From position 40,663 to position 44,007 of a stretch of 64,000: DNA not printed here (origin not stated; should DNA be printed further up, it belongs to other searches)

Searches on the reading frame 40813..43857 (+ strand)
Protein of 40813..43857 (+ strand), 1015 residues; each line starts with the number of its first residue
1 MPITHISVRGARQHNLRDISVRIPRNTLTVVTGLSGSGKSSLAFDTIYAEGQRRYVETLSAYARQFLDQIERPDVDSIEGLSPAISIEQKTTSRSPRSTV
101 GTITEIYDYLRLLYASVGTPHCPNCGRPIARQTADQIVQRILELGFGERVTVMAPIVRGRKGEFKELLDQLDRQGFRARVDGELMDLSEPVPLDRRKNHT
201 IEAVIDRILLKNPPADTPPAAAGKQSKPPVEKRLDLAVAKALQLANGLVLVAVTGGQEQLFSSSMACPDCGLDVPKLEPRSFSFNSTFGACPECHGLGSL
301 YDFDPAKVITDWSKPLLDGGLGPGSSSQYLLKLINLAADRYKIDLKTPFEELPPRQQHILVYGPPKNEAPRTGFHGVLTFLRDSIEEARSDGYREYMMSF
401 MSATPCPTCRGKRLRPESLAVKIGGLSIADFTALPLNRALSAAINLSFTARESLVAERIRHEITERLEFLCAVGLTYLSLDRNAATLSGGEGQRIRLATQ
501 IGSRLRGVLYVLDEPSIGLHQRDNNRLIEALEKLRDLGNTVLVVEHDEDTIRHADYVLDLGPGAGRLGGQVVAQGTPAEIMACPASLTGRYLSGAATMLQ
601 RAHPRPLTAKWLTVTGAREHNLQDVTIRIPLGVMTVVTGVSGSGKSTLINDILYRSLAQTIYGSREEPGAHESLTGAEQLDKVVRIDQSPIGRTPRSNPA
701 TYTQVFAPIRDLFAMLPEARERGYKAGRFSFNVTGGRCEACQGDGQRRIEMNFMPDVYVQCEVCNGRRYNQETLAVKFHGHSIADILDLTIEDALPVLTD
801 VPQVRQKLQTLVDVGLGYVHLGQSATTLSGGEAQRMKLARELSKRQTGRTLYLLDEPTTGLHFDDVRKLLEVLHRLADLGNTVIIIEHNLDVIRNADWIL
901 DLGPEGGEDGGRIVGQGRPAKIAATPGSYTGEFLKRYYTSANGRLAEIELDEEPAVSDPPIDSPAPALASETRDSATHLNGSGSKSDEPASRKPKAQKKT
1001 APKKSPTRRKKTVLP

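Call 67: search_protein_families(library=padloc, proteins=[window:40813-43857:+], max_evalue=0.00001)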
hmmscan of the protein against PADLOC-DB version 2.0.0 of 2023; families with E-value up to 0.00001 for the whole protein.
window:40813-43857:+ (1015 aa): 7 families
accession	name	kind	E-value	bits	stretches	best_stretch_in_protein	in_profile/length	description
PDLC04135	mad3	-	2.1e-97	325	3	614-932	5-366/374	mads_3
PDLC04140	mad8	-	4.9e-38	129.4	2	618-894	13-238/314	mads_8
PDLC03878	NsnB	-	1.2e-09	36.4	0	628-655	17-44/345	-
PDLC02980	AriA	-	5e-09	34.5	0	843-886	257-296/304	-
PDLC04242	PDC-M01A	-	7.7e-09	32.3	0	826-896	402-473/566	-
PDLC04164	AriA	-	6.6e-08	30.4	0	827-883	171-227/253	-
PDLC04175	HEC-01A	-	7.9e-07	26.4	0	824-885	245-304/363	-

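Call 68: search_protein_families(library=ncbifam, proteins=[window:40813-43857:+], max_evalue=1e-10)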
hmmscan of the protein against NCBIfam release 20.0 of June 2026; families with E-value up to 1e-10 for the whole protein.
window:40813-43857:+ (1015 aa): 127 families (the best 25 are shown)
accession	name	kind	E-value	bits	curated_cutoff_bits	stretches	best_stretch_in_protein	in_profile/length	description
NF001503.0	PRK00349.1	equivalog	0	1374.8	1147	1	5-937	5-940/943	excinuclease ABC subunit UvrA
TIGR00630.1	uvra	equivalog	0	1309.6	729.8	1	6-923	2-924/924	excinuclease ABC subunit UvrA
NF001885.0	PRK00635.1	equivalog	1.6e-192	642.2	3054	1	5-937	5-918/1809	excinuclease ABC subunit A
NF040873.1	AztA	equivalog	2.6e-37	128.3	220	2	443-559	77-190/191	zinc ABC transporter ATP-binding protein AztA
TIGR03608.1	L_ocin_972_ABC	subfamily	2.6e-35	121.8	254.85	2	803-902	111-206/206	putative bacteriocin export ABC transporter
TIGR02857.1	CydD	equivalog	4.8e-35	121.5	435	2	815-902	445-529/529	thiol reductant ABC exporter subunit CydD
TIGR02673.1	FtsE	equivalog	1.7e-32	112.8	264.85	1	810-896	121-203/214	cell division ATP-binding protein FtsE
TIGR04521.1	ECF_ATPase_2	equivalog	3.4e-32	111.7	330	0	465-587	122-239/279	energy-coupling factor transporter ATPase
NF010068.0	PRK13548.1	equivalog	5.5e-31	107.6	261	1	823-899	133-213/261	heme ABC transporter ATP-binding protein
TIGR03873.1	F420-0_ABC_ATP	hypoth_equivalog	2.6e-29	102.3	372.4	1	823-922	133-224/256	putative F420-0 ABC transporter ATP-binding protein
TIGR00972.1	3a0107s01c2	equivalog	9.4e-28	97.2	343.2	0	821-897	138-211/248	phosphate ABC transporter ATP-binding protein PstB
TIGR04520.1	ECF_ATPase_1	equivalog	9.9e-28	97.3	315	0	461-588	111-231/269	energy-coupling factor transporter ATPase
NF008409.0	PRK11231.1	equivalog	1.6e-27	96.5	375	0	481-582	133-227/255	Fe(3+) dicitrate ABC transporter ATP-binding protein FecE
NF053840.1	MnTportMntADein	equivalog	2.1e-27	96.3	400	0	823-896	129-199/240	manganese ABC transporter ATP-binding protein MntA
TIGR02982.1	heterocyst_DevA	subfamily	1.2e-26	93.6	295.8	0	806-902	121-214/220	ABC exporter ATP-binding subunit, DevA family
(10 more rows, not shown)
